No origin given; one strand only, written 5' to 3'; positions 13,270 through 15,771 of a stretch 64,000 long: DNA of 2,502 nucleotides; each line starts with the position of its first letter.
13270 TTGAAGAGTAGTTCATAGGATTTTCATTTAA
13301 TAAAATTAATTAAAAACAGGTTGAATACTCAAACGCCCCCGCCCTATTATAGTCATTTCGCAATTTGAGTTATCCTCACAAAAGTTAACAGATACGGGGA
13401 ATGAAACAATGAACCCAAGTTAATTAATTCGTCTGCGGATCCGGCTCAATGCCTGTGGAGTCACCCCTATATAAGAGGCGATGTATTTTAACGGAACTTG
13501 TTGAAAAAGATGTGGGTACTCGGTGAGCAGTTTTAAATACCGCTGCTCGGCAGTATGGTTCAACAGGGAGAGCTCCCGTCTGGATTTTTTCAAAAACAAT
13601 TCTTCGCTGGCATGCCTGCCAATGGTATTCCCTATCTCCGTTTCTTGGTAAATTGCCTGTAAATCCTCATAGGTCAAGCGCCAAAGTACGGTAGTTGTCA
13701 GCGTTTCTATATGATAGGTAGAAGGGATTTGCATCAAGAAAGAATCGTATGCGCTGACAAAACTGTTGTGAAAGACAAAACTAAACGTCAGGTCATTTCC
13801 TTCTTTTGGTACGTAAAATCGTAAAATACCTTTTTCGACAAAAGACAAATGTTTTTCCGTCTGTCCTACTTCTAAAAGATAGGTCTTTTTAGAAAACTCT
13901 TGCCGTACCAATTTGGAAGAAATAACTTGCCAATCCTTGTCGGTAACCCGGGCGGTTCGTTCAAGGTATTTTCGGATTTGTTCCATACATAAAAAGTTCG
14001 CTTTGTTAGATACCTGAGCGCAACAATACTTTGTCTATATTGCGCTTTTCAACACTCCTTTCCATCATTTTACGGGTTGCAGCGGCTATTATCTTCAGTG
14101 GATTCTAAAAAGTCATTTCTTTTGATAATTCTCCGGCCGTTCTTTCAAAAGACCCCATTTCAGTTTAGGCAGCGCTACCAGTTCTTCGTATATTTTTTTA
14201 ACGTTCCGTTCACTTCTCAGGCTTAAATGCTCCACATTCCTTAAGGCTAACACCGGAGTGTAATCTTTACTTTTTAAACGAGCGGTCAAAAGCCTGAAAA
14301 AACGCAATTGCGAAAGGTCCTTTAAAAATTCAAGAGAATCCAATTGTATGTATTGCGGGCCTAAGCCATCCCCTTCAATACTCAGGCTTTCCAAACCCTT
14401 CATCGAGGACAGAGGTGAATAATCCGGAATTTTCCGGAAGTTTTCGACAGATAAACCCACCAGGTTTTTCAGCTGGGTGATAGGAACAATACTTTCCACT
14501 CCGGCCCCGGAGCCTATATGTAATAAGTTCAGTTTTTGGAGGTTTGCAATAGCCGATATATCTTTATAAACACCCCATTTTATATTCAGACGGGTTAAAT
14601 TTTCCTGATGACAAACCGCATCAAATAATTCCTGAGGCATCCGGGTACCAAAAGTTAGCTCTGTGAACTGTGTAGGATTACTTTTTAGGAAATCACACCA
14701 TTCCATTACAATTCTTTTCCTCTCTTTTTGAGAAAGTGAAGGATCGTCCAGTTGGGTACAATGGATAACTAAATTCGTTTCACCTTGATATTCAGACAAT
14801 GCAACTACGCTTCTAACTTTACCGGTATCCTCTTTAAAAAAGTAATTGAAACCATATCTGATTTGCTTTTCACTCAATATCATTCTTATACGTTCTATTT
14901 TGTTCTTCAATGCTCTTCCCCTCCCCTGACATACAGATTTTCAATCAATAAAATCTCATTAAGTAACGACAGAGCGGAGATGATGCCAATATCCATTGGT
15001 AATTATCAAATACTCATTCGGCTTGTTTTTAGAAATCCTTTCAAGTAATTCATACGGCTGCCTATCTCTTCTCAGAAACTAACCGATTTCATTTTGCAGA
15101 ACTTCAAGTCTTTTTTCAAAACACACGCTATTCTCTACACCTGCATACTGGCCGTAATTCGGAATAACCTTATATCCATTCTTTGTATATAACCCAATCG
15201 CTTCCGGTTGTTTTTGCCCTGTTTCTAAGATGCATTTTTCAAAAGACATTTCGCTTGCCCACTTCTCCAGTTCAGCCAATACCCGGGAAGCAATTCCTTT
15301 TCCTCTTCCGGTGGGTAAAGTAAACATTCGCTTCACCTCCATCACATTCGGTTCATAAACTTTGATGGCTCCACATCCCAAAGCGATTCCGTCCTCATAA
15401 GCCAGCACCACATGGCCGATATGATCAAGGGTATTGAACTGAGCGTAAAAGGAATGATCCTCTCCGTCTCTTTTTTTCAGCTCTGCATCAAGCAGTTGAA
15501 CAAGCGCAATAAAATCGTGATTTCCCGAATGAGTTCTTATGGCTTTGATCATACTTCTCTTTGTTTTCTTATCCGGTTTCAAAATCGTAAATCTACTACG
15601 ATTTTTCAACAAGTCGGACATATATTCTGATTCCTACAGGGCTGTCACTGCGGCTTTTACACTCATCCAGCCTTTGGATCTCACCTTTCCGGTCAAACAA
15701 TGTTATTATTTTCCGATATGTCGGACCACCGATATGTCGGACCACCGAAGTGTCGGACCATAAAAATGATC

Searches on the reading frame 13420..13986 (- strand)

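Call 66: search_protein_families(library=pfam, proteins=[window:13420-13986:-], max_evalue=0.001)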
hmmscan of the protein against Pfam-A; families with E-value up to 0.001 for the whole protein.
window:13420-13986:- (188 aa): 1 family
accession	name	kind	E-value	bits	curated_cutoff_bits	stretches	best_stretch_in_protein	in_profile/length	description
PF00027.35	cNMP_binding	-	5.2e-09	36.4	27.5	1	29-115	2-88/89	Cyclic nucleotide-binding domain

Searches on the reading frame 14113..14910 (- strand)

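Call 66: search_protein_families(library=pfam, proteins=[window:14113-14910:-], max_evalue=0.001)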
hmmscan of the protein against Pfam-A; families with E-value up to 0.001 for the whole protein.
window:14113-14910:- (265 aa): 2 families
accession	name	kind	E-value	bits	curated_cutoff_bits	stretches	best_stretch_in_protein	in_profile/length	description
PF23598.1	LRR_14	-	4.6e-06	26.1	40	1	120-232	65-175/353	Leucine-rich repeat region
PF25019.1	LRR_R13L1-DRL21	-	0.00082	19.7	27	0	121-179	68-125/127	R13L1/DRL21 LRRs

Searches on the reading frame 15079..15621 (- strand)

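Call 66: search_protein_families(library=pfam, proteins=[window:15079-15621:-], max_evalue=0.001)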
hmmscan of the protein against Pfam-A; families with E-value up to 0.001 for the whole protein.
window:15079-15621:- (180 aa): 3 families
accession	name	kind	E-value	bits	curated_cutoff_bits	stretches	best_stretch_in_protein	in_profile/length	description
PF00583.31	Acetyltransf_1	-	6.8e-15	55.8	20.7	1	47-150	11-116/116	Acetyltransferase (GNAT) family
PF13508.13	Acetyltransf_7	-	4.6e-12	46.6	27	1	69-152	3-84/84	Acetyltransferase (GNAT) domain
PF13673.13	Acetyltransf_10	-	4.7e-07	30.3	23.6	1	56-158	20-115/128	Acetyltransferase (GNAT) domain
